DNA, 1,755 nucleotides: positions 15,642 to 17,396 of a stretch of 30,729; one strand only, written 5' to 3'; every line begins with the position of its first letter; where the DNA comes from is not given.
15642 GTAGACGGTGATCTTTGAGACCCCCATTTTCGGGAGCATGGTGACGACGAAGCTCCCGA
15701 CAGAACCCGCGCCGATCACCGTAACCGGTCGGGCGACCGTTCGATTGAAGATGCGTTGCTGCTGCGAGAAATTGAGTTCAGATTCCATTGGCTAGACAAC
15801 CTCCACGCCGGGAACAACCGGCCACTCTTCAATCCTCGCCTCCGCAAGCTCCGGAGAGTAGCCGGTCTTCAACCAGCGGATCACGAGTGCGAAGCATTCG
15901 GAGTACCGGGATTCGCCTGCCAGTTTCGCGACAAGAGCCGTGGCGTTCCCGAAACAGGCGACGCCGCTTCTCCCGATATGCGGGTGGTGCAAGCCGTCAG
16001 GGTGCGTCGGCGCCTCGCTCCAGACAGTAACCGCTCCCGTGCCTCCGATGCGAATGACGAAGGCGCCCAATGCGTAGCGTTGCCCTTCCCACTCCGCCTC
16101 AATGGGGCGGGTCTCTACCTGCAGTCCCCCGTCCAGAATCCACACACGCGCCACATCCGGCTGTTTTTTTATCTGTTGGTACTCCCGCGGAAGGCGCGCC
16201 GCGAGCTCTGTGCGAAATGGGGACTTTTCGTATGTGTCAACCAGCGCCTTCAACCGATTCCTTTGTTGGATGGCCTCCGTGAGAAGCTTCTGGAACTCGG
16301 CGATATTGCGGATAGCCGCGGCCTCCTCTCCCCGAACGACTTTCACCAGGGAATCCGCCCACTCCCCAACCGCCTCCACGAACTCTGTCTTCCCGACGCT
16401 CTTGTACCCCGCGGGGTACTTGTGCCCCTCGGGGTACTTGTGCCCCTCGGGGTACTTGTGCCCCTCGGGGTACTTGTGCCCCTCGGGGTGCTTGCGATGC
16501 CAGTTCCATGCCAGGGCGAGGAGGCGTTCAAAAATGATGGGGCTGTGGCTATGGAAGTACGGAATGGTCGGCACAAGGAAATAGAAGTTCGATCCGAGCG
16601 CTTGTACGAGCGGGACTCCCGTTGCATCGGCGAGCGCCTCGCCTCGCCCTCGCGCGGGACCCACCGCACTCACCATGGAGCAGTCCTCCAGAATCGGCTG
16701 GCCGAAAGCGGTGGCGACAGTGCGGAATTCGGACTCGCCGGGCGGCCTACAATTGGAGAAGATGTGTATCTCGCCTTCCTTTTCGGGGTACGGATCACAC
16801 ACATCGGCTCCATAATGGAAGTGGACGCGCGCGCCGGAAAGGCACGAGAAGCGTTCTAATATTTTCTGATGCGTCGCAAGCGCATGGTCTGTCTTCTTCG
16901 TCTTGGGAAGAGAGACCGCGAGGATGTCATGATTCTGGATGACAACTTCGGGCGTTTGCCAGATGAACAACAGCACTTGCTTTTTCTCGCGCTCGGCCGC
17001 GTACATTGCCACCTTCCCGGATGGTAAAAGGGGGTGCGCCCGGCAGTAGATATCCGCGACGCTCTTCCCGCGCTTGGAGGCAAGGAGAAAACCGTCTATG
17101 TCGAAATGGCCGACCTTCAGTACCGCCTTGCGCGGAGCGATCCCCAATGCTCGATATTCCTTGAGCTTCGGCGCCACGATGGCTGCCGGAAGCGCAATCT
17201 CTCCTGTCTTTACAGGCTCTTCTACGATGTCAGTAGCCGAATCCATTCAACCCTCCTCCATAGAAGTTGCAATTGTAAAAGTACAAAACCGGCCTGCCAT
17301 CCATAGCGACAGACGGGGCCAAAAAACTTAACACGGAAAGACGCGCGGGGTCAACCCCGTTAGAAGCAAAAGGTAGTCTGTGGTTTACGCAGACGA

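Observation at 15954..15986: E2 catalytic signature HPH-x7-C with the same spacing as the eukaryotic HPN...C motif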

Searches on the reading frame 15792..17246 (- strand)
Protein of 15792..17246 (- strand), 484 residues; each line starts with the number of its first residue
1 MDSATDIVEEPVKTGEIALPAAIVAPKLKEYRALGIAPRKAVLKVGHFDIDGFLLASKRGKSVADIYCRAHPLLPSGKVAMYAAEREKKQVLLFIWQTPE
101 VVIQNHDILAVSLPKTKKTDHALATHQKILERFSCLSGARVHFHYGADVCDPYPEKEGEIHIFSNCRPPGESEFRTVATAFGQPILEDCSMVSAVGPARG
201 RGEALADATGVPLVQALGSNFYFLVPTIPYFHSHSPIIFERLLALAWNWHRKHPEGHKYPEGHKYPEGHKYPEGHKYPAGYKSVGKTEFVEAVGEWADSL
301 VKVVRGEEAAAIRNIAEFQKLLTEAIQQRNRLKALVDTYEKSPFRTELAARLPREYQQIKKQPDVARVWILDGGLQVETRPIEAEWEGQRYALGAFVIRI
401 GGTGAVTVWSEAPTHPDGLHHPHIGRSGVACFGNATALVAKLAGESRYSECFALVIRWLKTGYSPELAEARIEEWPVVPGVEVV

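Call 4: search_protein_families(library=pfam, proteins=[window:15792-17246:-], max_evalue=1)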
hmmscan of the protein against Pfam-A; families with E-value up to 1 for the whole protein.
window:15792-17246:- (484 aa): 1 family
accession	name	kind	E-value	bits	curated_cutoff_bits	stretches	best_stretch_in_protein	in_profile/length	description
PF12617.14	LdpA_C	-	0.036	14.1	22.2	0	95-135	25-65/184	Light dependent period A C-terminal domain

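Call 5: search_protein_families(library=padloc, proteins=[window:15792-17246:-], max_evalue=1)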
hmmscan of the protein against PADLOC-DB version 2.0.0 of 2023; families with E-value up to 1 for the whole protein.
window:15792-17246:- (484 aa): 0 families

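Call 6: search_protein_families(library=ncbifam, proteins=[window:15792-17246:-], max_evalue=1)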
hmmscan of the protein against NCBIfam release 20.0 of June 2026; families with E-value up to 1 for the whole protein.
window:15792-17246:- (484 aa): 1 family
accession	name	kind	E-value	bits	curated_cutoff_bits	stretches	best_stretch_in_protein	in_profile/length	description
NF005027.0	PRK06436.1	equivalog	0.18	10.9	261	1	80-125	149-193/303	2-hydroxyacid dehydrogenase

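Call 7: search_solved_structures(query=window:15792-17246:-, max_evalue=10)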
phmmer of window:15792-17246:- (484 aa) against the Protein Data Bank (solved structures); distinct sequences matched with E-value up to 10: 1.
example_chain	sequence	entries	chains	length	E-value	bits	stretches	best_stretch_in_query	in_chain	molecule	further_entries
8ebf_A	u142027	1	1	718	1.7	10.5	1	243-334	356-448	Cytoplasmic membrane protein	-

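Call 8: find_homologous_proteins(query=window:15792-17246:-, max_evalue=0.001)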
Query window:15792-17246:- (484 aa): 4 proteins with E <= 0.001 among 8000 candidates.
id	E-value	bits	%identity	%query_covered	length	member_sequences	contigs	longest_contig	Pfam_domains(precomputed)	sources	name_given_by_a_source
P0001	1.1e-85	306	39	98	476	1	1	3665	-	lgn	-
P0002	2.4e-77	279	40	74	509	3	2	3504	-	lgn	-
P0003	5.7e-77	278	34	98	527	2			-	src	-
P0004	2.8e-61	226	43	57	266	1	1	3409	-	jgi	jgi:hypothetical protein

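Call 13: find_encoding_contigs(protein=P0001, flank=10000)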
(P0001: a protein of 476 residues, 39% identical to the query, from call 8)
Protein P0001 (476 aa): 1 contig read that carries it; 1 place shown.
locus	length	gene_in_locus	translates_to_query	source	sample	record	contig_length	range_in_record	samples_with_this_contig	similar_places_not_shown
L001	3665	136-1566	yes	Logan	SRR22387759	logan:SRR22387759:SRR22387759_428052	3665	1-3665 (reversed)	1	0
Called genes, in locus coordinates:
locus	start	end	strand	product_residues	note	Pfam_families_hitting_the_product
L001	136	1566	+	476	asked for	-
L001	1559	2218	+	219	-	PF00899:ThiF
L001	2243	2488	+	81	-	PF21965:SAMP2 (weak)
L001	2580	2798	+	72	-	-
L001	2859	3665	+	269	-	?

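Call 14: find_encoding_contigs(protein=P0002, flank=10000)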
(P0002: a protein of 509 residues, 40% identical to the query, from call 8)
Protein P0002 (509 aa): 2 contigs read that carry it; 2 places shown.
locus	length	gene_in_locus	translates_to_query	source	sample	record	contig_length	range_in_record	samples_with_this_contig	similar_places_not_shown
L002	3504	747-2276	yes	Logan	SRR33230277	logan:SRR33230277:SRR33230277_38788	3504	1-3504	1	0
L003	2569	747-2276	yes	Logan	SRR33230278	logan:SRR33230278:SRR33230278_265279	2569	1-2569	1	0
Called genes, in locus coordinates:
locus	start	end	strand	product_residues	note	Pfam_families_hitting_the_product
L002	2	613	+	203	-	?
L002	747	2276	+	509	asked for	-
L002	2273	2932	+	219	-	PF00899:ThiF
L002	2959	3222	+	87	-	-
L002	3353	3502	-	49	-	?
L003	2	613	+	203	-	?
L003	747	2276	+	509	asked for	-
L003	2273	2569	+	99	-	?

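Call 21: search_protein_representatives(alignment_id=A1)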
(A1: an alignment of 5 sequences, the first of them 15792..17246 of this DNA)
Query: 5 sequences, 476 profile positions. Proteins with E-value up to 0.001 (for the whole library): 1659; up to 1e-10: 502; up to 1e-30: 171. The best 150 are listed.
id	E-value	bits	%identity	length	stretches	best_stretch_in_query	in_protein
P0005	7.4e-191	651.6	-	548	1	1-465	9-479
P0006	3.5e-159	547.2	-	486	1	6-462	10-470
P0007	4.2e-150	517.3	-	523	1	42-464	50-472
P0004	3.4e-146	504.4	-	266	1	208-472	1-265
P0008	8.1e-128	443.8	-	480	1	13-465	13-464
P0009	2.0e-122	426.0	-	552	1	4-466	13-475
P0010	5.0e-122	424.7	-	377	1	114-466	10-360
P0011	2.2e-121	422.6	-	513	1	16-465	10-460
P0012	1.1e-119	417.0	-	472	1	16-465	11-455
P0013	6.0e-119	414.5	-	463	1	15-462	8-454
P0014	4.5e-118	411.7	-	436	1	47-470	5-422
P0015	2.8e-117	409.0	-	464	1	8-464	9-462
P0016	1.4e-115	403.4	-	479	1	11-463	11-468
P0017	2.6e-113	395.9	-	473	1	4-469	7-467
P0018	8.9e-111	387.6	-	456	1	9-465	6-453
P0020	4.6e-108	378.6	-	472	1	3-469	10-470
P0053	4.7e-79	283.0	-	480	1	13-471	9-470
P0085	2.4e-59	218.0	-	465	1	17-464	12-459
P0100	3.8e-52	194.3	-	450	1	128-465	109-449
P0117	5.3e-48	180.6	-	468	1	33-466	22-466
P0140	1.4e-40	156.1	-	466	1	131-462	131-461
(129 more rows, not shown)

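Call 23: predict_structure(alignment_id=A1)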
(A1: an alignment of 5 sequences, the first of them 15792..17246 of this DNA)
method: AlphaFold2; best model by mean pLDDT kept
length: 484 residues; sequences in the alignment: 5
mean_pLDDT: 52.3   pTM: 0.35
mean pLDDT of the five models: 52.3, 45.7, 44.4, 44.3, 42.6
residues with pLDDT >= 90: 0; 70-90: 96; 50-70: 142; < 50: 246
segments of 3 or more residues with pLDDT < 50: 1-28, 35-66, 69-101, 105-115, 147-151, 167-179, 182-200, 255-301, 412-435, 437-445, 463-484
pLDDT, mean of each block of 10 residues (from residue 1): 21 26 45 45 31 35 46 40 28 31 46 53 78 62 63 63 59 44 41 35 62 70 68 67 71 49 29 34 35 42 55 69 68 58 58 80 85 77 69 74 65 43 39 47 59 78 42 29 26
secondary structure, 60 per line:
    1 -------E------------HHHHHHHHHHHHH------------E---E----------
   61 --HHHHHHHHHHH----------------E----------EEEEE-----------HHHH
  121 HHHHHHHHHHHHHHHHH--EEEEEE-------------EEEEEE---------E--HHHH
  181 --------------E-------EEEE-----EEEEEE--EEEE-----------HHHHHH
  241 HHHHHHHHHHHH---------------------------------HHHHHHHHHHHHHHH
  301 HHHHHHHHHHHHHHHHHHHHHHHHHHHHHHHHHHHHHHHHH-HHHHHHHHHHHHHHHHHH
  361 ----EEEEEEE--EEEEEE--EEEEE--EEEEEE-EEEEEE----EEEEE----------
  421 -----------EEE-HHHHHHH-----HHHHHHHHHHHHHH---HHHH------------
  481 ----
elements in order: H21-33 H63-73 E101-105 H117-137 E140-145 E159-164 H177-180 E203-206 E212-217 E220-223 H235-252 H286-341 H343-360 E365-371 E374-379 E382-386 E389-394 E396-401 E406-410 E432-434 H436-442 H448-461 H465-468

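Call 26: search_solved_structures(query=A2, max_evalue=10, show_alignments=3)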
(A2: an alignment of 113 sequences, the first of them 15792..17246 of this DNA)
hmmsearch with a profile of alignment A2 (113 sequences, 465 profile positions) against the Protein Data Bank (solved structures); distinct sequences matched with E-value up to 10: 99 (the best 60 are shown).
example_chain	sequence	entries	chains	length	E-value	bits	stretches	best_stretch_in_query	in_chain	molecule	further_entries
6j5i_J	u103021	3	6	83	0.014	17.7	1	249-306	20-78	ATPase inhibitor, mitochondrial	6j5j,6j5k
8h9e_J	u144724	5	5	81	0.023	17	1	248-306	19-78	ATPase inhibitor, mitochondrial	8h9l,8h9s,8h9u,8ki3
9bxu_J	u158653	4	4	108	0.028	16.7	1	249-306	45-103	ATPase inhibitor, mitochondrial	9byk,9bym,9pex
6yip_A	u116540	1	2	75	0.029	16.6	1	243-303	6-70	Kinesin-like protein KIF20A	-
5lef_C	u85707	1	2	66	0.039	16.2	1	246-301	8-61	Kinesin-like protein KIF20A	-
1ohh_H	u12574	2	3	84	0.04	16.2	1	250-307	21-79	ATPase inhibitor, mitochondrial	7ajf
9vpb_AJ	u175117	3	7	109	0.079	15.2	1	251-307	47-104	ATPase inhibitor, mitochondrial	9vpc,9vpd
1gmj_A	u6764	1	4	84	0.15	14.3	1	250-307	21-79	ATPASE INHIBITOR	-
6eup_A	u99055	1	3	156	0.15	14.3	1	259-315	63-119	Adhesin A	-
6eun_A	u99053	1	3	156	0.15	14.3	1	259-315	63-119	Adhesin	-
8oyw_A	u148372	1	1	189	0.19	14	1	239-318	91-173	De novo designed soluble Rhomboid protease-like protein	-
3r2p_A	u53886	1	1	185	0.19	13.9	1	240-335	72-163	Apolipoprotein A-I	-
2n5e_A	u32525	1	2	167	0.24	13.6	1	240-343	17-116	Apolipoprotein A-I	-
1zxa_A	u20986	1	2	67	0.3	13.3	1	260-299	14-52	cGMP-dependent protein kinase 1, alpha isozyme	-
8cle_E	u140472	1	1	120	0.36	13.1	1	241-323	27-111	Stathmin-4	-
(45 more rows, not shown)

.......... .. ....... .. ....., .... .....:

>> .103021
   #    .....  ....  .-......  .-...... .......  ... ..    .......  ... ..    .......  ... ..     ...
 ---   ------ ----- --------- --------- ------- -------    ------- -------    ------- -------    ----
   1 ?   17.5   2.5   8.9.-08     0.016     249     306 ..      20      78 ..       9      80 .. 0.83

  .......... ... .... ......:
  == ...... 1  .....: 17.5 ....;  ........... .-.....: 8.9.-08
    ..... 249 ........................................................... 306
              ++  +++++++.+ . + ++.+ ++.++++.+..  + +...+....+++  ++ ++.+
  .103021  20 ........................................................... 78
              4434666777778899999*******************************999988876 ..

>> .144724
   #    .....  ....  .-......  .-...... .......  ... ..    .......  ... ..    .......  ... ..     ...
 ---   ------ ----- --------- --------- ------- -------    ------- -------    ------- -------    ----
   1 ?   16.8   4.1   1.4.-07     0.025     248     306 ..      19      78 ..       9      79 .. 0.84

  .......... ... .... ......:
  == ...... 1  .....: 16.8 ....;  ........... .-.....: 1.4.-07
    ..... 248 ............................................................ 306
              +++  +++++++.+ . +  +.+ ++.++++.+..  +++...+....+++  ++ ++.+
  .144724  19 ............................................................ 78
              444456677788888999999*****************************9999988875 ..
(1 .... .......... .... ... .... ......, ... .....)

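Call 28: search_protein_families(library=pfam, alignment_id=A3, max_evalue=0.01)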
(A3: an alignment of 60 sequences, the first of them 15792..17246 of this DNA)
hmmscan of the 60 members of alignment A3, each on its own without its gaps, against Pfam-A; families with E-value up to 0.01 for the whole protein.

A. member 1, window:15792-17246:- (484 aa): 0 families

B. families by the number of members that match (of 60 scanned): 4 families
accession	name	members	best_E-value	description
PF04201.20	TPD52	1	0.00013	Tumour protein D52 family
PF17675.6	APG6_N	1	0.0027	Apg6 coiled-coil region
PF07813.17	LTXXQ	1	0.0047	LTXXQ motif family protein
PF16331.10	TolA_bind_tri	1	0.0052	TolA binding protein trimerisation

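Call 29: predict_structure(alignment_id=A2)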
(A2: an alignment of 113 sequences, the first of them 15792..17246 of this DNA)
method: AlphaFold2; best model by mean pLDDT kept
length: 484 residues; sequences in the alignment: 113
mean_pLDDT: 89.7   pTM: 0.69
mean pLDDT of the five models: 89.7, 87.6, 86.3, 85.9, 85.1
residues with pLDDT >= 90: 336; 70-90: 104; 50-70: 22; < 50: 22
segments of 3 or more residues with pLDDT < 50: 259-267, 269-273, 277-279
pLDDT, mean of each block of 10 residues (from residue 1): 64 90 96 96 98 93 92 91 94 91 81 79 98 96 95 93 96 96 97 95 95 97 97 98 98 70 46 50 80 87 89 90 87 86 89 97 98 95 97 98 93 95 88 92 95 98 94 95 52
secondary structure, 60 per line:
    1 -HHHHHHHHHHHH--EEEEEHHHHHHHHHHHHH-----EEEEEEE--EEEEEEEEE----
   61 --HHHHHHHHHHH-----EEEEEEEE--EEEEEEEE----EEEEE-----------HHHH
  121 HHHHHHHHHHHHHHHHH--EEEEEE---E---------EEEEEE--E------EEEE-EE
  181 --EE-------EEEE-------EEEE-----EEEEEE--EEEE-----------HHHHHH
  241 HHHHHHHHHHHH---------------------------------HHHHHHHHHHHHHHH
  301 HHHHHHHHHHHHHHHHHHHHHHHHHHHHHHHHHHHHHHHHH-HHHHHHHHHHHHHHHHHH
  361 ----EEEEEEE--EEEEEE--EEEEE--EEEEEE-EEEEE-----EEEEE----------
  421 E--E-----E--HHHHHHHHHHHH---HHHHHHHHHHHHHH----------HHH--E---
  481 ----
elements in order: H2-13 E16-20 H21-33 E39-45 E48-56 H63-73 E79-86 E89-96 E101-105 H117-137 E140-145 E159-164 E174-177 E192-195 E203-206 E212-217 E220-223 H235-252 H286-341 H343-360 E365-371 E374-379 E382-386 E389-394 E396-400 E406-410 H433-444 H448-461

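Call 31: fold_search(model_id=the predicted structure, library=pdb)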
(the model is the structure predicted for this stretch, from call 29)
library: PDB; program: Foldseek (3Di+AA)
matches with E <= 10: 547; with E <= 0.001: 0
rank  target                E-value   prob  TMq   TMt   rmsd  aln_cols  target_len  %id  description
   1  6cp2_B                1.0e-02  0.84  0.13  0.33  12.5       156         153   11  SidC in complex with UbcH7~Ub (released 2018-08-01)
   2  4q5e_C                1.7e-02  0.99  0.18  0.48   5.2       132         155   14  Shigella Effector Kinase OspG bound to E2-Ub UbcH7-Ub Conjugate (released 2014-07-02)
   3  5tte_E                2.0e-02  0.77  0.13  0.33  12.5       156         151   11  Crystal Structure of an RBR E3 ubiquitin ligase in complex with an E2-Ub thioester intermediate mimic (released 2017-08-23)
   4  7v8f_A                2.2e-02  0.96  0.16  0.41   5.6       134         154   11  Crystal structure of UBE2L3 bound to HOIP RING1 domain. (released 2022-03-30)
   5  1wzv_A                2.5e-02  0.96  0.15  0.39   5.6       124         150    8  Crystal Structure of UbcH8 (released 2005-03-22)
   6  7oik_B                3.2e-02  0.97  0.17  0.45   5.5       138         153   12  Mouse RNF213:UBE2L3 transthiolation intermediate, chemically stabilized (released 2022-06-01)
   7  3sy2_C                4.8e-02  0.97  0.18  0.47   5.0       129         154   16  Crystal structure of the Salmonella E3 ubiquitin ligase SopA in complex with the human E2 UbcH7 (released 2012-01-25)
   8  6n13_MODEL_1_C        4.8e-02  0.66  0.13  0.34  12.3       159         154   14  UbcH7-Ub Complex with R0RBR Parkin and phosphoubiquitin (released 2018-11-28)
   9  8se9_C                8.0e-02  0.77  0.15  0.37   5.8       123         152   10  Cryo-EM structure of a double loaded human UBA7-UBE2L6-ISG15 thioester mimetic complex (Form 2) (released 2023-10-11)
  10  8oif_L                1.1e-01  0.51  0.13  0.35  11.4       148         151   12  Structure of the UBE1L activating enzyme bound to ISG15 and UBE2L6 (released 2023-12-13)
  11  8qat_D                2.1e-01  0.66  0.17  0.31   5.5       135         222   14  Cryo-EM structure of Fts-Hook3-FHIP1B at 3.2 A resolution. (released 2024-09-04)
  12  5tph_A                2.4e-01  0.44  0.06  0.21   7.8        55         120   20  Crystal structure of a de novo designed protein homodimer with curved beta-sheet (released 2017-01-25)
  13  7zw0_sj               2.6e-01  0.60  0.15  0.43   6.5       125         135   14  FAP-80S Complex - Rotated state (released 2022-10-05)
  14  2nv2_D                2.7e-01  0.15  0.13  0.24   9.9       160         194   11  Structure of the PLP synthase complex Pdx1/2 (YaaD/E) from Bacillus subtilis (released 2006-12-05)
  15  2nv2_L                2.7e-01  0.13  0.13  0.23   9.7       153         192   12  Structure of the PLP synthase complex Pdx1/2 (YaaD/E) from Bacillus subtilis (released 2006-12-05)
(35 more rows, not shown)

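Call 34: find_related_loci(query=A1, collection=genome_contigs, flank=6000)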
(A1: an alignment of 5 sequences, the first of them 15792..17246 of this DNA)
Query A1 (484 aa) in genome_contigs; peptide patterns used: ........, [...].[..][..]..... (x = any residue, [..] = any of these).
34 stretches matched a pattern; 1 encode a relative of the query (tblastn E <= 1e-3); 1 distinct loci.
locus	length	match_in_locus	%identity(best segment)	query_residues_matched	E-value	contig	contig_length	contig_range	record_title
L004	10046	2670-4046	36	5-478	5e-83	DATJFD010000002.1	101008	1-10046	MAG TPA_asm: Candidatus Binatia bacterium isolate SMAG_U15450 k141_4618091, whole genome shotgun sequence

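Call 36: find_encoding_contigs(protein=P0005, flank=8000, max_places=3)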
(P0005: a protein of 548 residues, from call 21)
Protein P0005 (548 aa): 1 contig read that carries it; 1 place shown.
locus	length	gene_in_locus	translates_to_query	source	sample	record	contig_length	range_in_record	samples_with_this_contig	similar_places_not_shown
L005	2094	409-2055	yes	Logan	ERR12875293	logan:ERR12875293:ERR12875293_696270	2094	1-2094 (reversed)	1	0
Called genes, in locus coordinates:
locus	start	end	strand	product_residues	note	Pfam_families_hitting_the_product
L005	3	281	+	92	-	?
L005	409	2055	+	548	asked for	-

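Call 37: find_encoding_contigs(protein=P0020, flank=8000, max_places=3)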
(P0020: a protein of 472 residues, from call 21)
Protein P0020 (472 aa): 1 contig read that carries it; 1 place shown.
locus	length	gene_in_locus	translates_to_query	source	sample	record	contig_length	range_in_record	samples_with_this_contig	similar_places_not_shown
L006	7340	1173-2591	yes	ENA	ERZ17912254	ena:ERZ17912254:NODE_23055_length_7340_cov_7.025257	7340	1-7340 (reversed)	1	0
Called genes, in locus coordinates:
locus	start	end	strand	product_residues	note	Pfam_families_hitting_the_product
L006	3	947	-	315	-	?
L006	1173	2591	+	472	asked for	-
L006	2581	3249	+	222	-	PF00899:ThiF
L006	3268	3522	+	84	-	-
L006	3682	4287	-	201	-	PF00160:Pro_isomerase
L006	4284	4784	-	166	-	-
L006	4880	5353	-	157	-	-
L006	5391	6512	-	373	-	PF00438:S-AdoMet_synt_N, PF02772:S-AdoMet_synt_M, PF02773:S-AdoMet_synt_C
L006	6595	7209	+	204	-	PF01726:LexA_DNA_bind, PF00717:Peptidase_S24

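Call 38: find_encoding_contigs(protein=P0085, flank=8000, max_places=3)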
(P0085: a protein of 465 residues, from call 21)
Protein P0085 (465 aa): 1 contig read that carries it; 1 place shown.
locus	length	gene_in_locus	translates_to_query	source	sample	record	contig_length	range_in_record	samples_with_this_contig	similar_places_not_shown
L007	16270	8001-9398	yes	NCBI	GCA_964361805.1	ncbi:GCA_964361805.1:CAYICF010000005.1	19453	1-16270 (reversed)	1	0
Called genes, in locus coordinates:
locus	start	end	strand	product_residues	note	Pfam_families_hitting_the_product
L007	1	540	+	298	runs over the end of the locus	-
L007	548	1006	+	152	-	-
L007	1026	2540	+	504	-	-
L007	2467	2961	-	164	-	PF01195:Pept_tRNA_hydro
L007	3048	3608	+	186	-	PF10502:Peptidase_S26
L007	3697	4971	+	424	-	PF13393:tRNA-synt_His, PF00587:tRNA-synt_2b, PF03129:HGTP_anticodon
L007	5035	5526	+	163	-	PF11969:DcpS_C, PF01230:HIT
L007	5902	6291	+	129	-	PF09424:YqeY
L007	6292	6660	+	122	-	PF02130:YbeY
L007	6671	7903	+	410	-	PF11104:PilM_2 (faint), PF02491:SHS2_FTSA, PF14450:FtsA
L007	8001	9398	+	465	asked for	-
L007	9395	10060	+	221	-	PF00899:ThiF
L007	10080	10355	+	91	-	-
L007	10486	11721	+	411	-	PF00091:Tubulin, PF12327:FtsZ_C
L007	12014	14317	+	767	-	PF03477:ATP-cone, PF17975:RNR_Alpha, PF21995:RNR-II_ins_dom (weak)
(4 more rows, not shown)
